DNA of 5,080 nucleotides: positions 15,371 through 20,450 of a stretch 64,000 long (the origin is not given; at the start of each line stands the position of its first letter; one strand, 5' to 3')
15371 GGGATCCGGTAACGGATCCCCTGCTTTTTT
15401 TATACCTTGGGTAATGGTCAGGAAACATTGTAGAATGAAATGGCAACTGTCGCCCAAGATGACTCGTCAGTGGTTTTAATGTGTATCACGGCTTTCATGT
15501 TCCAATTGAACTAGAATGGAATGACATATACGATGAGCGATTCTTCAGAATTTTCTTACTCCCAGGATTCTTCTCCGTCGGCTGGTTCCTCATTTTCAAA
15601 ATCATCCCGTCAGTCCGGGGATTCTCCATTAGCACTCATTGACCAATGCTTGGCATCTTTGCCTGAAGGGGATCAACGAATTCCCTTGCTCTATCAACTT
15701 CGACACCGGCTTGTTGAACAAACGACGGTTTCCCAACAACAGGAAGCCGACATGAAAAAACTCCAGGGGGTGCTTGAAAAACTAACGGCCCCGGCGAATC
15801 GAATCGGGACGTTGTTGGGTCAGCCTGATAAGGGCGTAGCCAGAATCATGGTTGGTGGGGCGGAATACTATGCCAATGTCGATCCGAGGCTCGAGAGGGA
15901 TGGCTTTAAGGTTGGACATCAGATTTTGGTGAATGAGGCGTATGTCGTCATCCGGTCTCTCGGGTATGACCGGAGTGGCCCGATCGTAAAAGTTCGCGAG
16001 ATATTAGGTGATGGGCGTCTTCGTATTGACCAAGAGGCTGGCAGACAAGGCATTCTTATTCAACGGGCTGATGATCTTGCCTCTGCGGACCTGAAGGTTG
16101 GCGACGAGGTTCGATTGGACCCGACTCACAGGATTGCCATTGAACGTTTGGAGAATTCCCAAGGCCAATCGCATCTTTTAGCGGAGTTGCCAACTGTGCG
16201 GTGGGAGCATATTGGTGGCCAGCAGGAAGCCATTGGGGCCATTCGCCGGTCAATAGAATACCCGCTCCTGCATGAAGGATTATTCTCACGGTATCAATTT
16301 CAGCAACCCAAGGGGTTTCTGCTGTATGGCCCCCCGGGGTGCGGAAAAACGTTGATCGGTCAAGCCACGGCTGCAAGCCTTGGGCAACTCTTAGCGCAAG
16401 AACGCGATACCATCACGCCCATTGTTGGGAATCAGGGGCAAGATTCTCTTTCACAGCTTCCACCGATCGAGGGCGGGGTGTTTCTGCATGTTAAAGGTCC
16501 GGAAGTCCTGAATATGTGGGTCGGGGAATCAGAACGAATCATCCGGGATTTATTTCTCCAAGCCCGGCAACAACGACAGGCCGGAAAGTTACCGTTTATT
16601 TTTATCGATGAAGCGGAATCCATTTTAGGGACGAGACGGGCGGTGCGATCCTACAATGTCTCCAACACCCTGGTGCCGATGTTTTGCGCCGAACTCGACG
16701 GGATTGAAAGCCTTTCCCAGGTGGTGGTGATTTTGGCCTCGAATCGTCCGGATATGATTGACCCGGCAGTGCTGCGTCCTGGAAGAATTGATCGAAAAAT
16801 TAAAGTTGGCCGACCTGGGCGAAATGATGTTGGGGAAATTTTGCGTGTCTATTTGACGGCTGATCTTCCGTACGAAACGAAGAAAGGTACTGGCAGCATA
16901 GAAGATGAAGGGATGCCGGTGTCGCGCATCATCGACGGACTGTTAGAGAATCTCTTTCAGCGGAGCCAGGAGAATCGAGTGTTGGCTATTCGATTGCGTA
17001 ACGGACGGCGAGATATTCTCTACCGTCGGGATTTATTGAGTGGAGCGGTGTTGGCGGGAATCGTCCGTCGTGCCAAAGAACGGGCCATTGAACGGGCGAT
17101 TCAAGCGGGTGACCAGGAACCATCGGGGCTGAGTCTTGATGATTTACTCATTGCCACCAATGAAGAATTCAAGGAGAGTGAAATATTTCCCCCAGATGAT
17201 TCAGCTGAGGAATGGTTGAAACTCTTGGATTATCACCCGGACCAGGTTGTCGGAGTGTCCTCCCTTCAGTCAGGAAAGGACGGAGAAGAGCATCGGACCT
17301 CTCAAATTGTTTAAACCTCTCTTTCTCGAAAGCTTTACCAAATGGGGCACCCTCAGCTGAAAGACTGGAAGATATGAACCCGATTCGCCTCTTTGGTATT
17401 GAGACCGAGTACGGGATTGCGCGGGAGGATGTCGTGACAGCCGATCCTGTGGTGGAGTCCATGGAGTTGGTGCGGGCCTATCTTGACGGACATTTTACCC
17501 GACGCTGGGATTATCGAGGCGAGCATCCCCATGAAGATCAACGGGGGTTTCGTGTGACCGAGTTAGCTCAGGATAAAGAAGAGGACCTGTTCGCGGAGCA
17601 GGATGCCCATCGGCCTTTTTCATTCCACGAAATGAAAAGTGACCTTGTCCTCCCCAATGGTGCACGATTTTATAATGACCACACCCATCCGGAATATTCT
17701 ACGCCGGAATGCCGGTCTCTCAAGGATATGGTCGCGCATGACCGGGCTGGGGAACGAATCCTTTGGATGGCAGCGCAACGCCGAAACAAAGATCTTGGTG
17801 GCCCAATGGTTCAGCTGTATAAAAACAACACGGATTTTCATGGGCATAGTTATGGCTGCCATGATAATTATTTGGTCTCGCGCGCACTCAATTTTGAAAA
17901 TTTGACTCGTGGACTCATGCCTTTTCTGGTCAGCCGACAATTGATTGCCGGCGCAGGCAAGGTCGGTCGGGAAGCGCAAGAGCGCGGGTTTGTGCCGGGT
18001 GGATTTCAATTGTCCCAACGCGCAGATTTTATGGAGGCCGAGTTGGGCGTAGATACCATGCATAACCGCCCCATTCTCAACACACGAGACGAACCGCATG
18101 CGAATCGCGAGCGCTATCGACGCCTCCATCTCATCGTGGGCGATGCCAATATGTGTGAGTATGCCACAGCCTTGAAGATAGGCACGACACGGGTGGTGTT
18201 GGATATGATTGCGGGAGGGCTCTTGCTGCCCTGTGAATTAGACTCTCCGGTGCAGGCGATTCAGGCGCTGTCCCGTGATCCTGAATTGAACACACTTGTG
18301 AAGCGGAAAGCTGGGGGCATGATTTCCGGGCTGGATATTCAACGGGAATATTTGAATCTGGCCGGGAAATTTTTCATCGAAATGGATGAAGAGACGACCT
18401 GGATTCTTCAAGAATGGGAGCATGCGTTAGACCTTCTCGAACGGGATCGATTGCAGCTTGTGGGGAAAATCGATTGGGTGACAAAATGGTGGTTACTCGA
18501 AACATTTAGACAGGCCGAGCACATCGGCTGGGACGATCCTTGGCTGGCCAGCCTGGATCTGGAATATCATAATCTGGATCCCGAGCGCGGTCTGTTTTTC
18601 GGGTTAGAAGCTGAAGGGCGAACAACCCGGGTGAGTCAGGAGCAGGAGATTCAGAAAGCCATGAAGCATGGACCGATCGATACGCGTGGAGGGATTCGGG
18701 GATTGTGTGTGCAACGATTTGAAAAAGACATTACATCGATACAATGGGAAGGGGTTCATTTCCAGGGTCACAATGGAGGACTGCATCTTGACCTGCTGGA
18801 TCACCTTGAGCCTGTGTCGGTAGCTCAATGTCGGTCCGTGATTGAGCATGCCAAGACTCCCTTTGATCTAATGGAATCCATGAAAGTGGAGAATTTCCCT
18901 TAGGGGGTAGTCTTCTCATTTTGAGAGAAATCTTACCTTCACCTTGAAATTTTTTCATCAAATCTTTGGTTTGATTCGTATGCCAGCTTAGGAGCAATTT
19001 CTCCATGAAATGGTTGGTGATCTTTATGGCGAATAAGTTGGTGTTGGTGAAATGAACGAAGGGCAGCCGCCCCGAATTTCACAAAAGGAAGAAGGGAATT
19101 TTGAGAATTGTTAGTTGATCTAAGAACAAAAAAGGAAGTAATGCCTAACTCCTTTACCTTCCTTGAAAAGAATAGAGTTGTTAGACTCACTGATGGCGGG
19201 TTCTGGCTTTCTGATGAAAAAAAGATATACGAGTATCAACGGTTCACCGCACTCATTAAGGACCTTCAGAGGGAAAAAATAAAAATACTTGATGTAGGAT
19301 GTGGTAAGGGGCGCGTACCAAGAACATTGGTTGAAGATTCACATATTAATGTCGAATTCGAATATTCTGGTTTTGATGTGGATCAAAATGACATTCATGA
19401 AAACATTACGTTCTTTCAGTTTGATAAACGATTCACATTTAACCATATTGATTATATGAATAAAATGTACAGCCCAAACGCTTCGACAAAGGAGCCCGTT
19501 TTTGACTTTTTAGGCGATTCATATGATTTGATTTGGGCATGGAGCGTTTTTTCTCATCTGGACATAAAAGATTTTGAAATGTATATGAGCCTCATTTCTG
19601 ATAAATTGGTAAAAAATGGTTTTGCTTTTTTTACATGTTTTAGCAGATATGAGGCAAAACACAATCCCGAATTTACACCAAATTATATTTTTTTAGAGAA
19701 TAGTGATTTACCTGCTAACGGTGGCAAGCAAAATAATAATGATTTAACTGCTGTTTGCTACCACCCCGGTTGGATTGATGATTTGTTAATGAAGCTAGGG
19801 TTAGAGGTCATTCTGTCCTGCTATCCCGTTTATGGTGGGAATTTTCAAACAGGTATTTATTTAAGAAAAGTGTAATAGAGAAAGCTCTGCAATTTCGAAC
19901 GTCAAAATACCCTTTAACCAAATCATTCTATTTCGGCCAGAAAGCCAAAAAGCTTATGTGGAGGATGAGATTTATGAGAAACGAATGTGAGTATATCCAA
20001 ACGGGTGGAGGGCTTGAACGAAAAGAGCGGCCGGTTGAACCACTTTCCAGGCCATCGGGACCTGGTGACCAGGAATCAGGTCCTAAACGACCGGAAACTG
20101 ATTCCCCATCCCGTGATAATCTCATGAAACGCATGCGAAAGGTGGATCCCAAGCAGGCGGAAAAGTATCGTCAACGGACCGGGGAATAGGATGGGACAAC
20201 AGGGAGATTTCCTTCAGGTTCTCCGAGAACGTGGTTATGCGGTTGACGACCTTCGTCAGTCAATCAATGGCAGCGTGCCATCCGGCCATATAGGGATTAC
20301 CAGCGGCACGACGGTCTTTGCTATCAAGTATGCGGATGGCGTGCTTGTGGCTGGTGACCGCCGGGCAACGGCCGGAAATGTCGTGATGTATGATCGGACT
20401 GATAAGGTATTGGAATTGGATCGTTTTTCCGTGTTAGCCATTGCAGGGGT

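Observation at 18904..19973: A/T-rich SAM-methyltransferase gene inserted between dop and the UBact gene, splitting the proteasome operon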

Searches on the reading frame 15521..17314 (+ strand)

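Call 4: search_protein_families(library=pfam, proteins=[window:15521-17314:+], max_evalue=0.01)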
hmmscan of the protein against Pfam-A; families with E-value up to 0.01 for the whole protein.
window:15521-17314:+ (597 aa): 4 families
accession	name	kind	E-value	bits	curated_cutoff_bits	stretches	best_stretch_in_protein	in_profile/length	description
PF00004.35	AAA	-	9.8e-29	100.9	21.2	1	267-430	2-130/131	ATPase family associated with various cellular activities (AAA)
PF17758.7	Prot_ATP_ID_OB_N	-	1.2e-16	60.6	23.4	1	94-154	1-62/62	Proteasomal ATPase OB N-terminal domain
PF16450.11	Prot_ATP_ID_OB_C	-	2.2e-13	50.3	23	1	155-211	1-56/56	Proteasomal ATPase OB C-terminal domain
PF13401.12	AAA_22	-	0.00038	21.2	27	1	266-377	8-97/130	AAA domain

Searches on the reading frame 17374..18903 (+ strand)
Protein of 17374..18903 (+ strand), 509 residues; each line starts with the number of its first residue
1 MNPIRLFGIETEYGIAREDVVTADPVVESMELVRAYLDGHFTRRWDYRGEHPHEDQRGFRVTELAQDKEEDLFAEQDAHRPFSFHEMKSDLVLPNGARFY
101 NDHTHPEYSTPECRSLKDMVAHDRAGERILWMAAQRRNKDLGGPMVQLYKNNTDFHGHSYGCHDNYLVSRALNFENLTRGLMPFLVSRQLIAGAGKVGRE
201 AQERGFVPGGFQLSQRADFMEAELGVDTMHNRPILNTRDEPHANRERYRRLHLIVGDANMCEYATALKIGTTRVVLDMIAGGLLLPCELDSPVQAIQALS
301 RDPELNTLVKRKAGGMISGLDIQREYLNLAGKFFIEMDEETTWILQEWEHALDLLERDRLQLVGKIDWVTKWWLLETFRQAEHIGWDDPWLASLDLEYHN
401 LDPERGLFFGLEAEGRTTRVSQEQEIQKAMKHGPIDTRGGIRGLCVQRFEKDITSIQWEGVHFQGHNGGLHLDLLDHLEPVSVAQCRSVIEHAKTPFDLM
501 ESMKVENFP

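Call 4: search_protein_families(library=pfam, proteins=[window:17374-18903:+], max_evalue=0.01)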
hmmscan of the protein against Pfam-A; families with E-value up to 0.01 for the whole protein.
window:17374-18903:+ (509 aa): 1 family
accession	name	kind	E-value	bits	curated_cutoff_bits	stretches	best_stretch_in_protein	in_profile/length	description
PF03136.20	Pup_ligase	-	9.8e-162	539.3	25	1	5-461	1-440/441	Pup-ligase protein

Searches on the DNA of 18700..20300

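Call 43: search_rna_families(source=window, start=18700, end=20300, threshold=evalue, max_evalue=1)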
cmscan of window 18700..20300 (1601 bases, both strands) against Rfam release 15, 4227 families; matches with E-value up to 1: 0.
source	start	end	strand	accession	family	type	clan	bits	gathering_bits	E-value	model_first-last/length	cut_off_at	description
